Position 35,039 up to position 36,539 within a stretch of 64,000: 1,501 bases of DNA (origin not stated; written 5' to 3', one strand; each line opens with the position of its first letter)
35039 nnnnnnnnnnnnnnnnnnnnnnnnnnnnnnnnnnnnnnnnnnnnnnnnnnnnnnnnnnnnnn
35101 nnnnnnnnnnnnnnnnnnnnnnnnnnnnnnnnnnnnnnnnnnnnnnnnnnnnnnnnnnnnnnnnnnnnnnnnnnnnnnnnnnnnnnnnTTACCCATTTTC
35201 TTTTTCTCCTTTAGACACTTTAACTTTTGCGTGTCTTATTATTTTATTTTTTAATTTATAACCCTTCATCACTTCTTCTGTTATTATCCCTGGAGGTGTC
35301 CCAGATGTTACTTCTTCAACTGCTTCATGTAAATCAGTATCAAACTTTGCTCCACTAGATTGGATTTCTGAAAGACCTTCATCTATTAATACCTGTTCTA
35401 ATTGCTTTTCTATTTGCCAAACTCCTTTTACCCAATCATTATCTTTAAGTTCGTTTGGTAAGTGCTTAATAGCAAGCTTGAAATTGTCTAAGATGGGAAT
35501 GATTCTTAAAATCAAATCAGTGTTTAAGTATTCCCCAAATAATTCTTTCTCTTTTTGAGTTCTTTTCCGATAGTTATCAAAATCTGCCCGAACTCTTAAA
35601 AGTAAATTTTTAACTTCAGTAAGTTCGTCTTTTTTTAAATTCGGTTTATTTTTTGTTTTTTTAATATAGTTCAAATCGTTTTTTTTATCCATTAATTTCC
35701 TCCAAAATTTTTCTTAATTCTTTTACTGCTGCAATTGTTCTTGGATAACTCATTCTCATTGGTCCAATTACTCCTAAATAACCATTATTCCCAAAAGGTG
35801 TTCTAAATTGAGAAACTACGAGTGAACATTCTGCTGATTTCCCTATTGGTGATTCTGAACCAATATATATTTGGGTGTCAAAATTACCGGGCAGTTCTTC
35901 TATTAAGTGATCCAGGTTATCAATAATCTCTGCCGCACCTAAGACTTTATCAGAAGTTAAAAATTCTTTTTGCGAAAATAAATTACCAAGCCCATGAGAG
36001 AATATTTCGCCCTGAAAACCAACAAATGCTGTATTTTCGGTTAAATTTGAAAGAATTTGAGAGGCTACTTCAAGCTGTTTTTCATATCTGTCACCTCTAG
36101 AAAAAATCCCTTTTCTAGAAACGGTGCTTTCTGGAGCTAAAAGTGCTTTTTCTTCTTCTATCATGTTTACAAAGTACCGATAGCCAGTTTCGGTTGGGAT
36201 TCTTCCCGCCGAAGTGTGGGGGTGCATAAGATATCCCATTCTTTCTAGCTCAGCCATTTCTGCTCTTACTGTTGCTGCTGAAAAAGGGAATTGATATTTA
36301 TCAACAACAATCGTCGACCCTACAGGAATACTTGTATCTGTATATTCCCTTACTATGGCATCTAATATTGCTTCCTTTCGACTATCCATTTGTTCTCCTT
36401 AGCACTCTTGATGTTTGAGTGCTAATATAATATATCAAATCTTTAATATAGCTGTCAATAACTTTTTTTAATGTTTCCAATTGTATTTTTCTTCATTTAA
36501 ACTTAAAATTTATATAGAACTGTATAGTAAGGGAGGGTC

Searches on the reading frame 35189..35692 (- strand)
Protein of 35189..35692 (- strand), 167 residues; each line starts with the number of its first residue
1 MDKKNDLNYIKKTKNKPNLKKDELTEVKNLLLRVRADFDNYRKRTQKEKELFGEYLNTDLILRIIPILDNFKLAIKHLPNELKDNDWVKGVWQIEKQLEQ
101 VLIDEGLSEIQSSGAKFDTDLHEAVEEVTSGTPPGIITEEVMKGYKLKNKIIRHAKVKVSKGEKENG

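Call 46: search_protein_families(library=pfam, proteins=[window:35189-35692:-], max_evalue=0.001)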
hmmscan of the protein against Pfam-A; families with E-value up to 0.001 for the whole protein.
window:35189-35692:- (167 aa): 1 family
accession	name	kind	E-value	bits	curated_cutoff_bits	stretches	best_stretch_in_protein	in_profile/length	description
PF01025.24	GrpE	-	9.6e-39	133.1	25.8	1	11-161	14-165/165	GrpE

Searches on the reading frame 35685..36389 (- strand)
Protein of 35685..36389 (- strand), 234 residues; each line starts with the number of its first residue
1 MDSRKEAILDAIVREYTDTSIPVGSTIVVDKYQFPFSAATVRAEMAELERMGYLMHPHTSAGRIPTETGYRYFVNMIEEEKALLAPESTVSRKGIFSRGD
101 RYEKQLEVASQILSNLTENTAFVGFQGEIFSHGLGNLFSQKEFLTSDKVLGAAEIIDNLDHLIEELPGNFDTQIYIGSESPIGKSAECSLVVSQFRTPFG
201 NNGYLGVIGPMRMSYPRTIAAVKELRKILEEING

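Call 46: search_protein_families(library=pfam, proteins=[window:35685-36389:-], max_evalue=0.001)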
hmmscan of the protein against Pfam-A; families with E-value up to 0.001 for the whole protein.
window:35685-36389:- (234 aa): 1 family
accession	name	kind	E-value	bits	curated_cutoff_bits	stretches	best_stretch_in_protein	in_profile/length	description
PF01628.27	HrcA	-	1.7e-20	74.4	22.2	1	106-219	106-215/215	HrcA protein C terminal domain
